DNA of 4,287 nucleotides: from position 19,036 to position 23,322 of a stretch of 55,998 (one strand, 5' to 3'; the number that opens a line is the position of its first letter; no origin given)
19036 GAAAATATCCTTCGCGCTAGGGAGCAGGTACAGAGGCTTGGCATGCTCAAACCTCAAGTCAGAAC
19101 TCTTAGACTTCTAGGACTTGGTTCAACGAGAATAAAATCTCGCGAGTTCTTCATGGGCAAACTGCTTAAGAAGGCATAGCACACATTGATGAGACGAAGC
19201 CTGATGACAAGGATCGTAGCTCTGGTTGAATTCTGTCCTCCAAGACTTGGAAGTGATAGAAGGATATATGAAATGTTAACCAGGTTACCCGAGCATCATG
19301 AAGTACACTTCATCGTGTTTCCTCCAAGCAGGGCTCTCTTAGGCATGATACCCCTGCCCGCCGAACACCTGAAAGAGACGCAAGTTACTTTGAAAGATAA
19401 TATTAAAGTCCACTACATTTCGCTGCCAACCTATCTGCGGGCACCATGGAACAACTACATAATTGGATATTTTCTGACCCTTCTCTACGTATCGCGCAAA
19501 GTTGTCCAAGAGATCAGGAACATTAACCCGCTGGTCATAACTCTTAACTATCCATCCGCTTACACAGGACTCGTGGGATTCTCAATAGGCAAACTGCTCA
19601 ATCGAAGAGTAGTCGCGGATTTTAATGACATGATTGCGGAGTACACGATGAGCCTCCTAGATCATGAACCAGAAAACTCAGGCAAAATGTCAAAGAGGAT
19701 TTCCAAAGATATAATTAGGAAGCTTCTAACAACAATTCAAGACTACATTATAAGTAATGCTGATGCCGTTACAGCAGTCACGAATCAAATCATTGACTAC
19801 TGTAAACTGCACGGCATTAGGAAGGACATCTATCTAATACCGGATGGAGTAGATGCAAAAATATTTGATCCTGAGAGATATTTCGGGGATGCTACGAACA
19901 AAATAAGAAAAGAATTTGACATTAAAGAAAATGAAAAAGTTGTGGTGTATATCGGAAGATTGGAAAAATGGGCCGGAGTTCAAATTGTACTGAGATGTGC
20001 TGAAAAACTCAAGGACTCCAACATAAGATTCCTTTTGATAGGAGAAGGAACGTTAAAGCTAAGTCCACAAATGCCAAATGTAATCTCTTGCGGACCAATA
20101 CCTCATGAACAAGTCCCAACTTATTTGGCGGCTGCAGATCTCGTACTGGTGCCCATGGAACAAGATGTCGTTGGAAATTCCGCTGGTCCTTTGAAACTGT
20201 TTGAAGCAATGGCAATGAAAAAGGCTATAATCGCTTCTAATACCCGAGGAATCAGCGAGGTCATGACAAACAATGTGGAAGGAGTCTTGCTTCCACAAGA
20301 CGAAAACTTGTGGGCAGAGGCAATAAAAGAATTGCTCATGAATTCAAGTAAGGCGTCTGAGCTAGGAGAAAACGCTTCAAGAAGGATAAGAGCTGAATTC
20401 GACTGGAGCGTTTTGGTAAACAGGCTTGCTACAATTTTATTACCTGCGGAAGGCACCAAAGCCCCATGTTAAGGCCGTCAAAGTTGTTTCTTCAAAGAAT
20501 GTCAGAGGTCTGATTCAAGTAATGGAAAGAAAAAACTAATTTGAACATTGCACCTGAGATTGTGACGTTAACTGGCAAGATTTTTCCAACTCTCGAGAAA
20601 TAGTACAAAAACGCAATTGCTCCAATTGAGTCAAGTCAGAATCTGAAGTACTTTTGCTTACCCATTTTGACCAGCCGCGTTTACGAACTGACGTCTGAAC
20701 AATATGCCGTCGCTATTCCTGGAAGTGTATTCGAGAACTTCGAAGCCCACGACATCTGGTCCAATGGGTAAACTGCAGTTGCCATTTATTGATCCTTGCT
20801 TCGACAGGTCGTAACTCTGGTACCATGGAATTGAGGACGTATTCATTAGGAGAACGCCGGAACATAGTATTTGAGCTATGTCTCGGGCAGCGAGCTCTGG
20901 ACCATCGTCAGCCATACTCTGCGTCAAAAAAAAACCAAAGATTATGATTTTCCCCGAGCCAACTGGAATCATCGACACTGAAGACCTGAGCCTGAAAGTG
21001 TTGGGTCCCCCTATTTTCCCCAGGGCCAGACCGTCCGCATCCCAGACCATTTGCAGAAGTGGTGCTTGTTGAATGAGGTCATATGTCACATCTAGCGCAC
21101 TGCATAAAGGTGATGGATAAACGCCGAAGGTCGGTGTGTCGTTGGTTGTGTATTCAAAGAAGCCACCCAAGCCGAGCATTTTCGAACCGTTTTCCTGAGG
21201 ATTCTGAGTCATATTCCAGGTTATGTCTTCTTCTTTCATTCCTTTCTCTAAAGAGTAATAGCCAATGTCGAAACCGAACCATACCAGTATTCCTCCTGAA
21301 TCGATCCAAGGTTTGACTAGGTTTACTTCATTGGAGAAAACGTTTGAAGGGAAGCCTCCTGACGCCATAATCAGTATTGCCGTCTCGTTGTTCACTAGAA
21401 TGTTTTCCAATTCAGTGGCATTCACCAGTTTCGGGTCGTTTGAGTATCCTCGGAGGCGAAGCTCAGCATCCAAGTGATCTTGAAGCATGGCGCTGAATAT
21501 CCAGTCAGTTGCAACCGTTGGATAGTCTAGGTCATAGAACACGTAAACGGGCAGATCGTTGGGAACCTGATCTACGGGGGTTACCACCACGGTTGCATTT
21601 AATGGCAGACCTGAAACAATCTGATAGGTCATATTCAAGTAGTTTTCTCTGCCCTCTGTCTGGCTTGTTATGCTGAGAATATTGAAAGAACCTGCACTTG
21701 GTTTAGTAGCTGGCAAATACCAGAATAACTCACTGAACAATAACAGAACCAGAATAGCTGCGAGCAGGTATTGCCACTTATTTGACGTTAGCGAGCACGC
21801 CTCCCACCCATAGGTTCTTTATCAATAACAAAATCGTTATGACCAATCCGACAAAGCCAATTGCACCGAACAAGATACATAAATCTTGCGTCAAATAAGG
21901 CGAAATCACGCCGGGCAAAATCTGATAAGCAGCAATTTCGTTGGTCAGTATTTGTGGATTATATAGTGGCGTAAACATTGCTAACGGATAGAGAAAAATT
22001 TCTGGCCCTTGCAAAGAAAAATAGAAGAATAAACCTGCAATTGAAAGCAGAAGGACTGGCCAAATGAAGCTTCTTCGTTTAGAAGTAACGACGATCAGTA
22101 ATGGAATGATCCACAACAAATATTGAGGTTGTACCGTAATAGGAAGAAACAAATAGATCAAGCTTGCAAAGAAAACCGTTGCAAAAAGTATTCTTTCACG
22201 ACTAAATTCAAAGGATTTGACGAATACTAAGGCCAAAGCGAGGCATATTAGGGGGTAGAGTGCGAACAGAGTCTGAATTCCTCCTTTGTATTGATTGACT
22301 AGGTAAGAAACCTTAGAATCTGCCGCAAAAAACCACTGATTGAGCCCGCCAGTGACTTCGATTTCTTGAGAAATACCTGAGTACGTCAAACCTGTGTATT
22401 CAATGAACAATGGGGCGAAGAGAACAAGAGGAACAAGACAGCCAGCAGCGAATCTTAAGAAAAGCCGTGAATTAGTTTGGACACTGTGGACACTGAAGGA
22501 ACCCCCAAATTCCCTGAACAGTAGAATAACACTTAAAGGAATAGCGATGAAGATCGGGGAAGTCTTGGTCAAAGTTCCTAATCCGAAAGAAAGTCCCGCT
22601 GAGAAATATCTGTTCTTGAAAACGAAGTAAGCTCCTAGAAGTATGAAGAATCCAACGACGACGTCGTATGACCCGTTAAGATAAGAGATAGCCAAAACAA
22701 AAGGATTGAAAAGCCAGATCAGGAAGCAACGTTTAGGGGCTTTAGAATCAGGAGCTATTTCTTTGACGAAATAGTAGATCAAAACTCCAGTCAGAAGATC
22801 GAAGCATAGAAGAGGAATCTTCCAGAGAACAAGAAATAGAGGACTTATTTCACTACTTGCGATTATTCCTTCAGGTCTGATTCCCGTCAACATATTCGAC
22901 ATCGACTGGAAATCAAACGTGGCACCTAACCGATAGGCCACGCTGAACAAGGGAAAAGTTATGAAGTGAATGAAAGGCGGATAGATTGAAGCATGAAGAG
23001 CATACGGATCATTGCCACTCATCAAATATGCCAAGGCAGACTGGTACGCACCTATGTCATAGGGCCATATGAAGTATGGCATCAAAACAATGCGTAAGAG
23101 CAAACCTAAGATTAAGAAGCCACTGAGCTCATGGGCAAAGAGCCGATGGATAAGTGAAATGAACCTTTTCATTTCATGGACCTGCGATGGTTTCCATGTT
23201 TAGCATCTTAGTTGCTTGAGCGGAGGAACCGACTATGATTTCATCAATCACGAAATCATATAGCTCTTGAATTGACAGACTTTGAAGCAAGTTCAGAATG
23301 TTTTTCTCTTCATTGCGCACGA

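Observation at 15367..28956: Four copies of a GT-C module plus an unplaced extracytoplasmic domain of about 340 aa: twice fused (874 aa), twice split into overlapping genes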

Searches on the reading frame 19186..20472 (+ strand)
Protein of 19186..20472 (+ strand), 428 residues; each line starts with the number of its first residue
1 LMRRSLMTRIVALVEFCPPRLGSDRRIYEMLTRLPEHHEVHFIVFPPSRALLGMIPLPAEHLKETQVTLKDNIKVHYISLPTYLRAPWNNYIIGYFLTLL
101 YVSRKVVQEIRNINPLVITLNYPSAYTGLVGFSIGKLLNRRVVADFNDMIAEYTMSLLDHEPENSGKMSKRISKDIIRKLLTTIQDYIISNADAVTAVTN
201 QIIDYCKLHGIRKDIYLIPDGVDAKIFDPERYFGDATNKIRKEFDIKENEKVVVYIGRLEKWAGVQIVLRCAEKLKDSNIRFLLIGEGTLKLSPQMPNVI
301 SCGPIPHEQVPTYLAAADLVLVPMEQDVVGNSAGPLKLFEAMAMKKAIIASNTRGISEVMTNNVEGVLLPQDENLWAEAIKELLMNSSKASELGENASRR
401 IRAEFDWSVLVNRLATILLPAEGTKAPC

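Call 4: search_protein_families(library=pfam, proteins=[window:19186-20472:+], max_evalue=0.1)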
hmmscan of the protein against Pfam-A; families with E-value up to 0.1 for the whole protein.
window:19186-20472:+ (428 aa): 5 families
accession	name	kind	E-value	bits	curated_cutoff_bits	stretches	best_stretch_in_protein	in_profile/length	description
PF00534.26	Glycos_transf_1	-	1.1e-25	90.6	26.4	1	238-399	3-171/172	Glycosyl transferases group 1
PF13692.12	Glyco_trans_1_4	-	7e-24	85.1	27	1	250-386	1-142/142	Glycosyl transferases group 1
PF13524.12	Glyco_trans_1_2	-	9.5e-11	42.3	25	1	273-411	7-139/144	Glycosyl transferase-like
PF13439.12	Glyco_transf_4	-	2.1e-08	34.8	28.5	1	22-224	3-168/170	Glycosyltransferase Family 4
PF13579.12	Glyco_trans_4_4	-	0.0014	19.4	29.7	1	22-218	2-155/158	Glycosyl transferase 4-like domain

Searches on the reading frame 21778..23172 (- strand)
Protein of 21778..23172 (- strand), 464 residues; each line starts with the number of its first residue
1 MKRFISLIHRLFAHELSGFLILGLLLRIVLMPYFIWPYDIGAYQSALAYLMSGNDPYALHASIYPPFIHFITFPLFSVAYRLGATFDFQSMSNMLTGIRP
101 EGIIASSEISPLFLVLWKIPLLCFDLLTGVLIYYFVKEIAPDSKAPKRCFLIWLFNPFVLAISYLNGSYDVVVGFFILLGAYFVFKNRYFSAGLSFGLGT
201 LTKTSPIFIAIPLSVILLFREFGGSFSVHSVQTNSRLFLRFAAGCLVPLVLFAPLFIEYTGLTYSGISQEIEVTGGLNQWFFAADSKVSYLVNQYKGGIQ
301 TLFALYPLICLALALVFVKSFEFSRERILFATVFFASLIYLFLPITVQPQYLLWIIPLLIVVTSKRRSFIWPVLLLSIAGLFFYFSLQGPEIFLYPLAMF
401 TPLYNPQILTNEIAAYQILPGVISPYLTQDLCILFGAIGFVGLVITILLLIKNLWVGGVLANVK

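Call 4: search_protein_families(library=pfam, proteins=[window:21778-23172:-], max_evalue=0.1)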
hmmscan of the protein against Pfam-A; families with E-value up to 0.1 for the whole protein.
window:21778-23172:- (464 aa): 1 family
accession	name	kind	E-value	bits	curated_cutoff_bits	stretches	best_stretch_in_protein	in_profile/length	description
PF05007.19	Mannosyl_trans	-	4e-05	24.1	23.4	1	167-373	5-207/259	Mannosyltransferase (PIG-M)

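Call 31: search_protein_families(library=ncbifam, proteins=[window:21778-23172:-], max_evalue=0.01)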
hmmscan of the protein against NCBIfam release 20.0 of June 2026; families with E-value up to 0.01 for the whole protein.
window:21778-23172:- (464 aa): 0 families
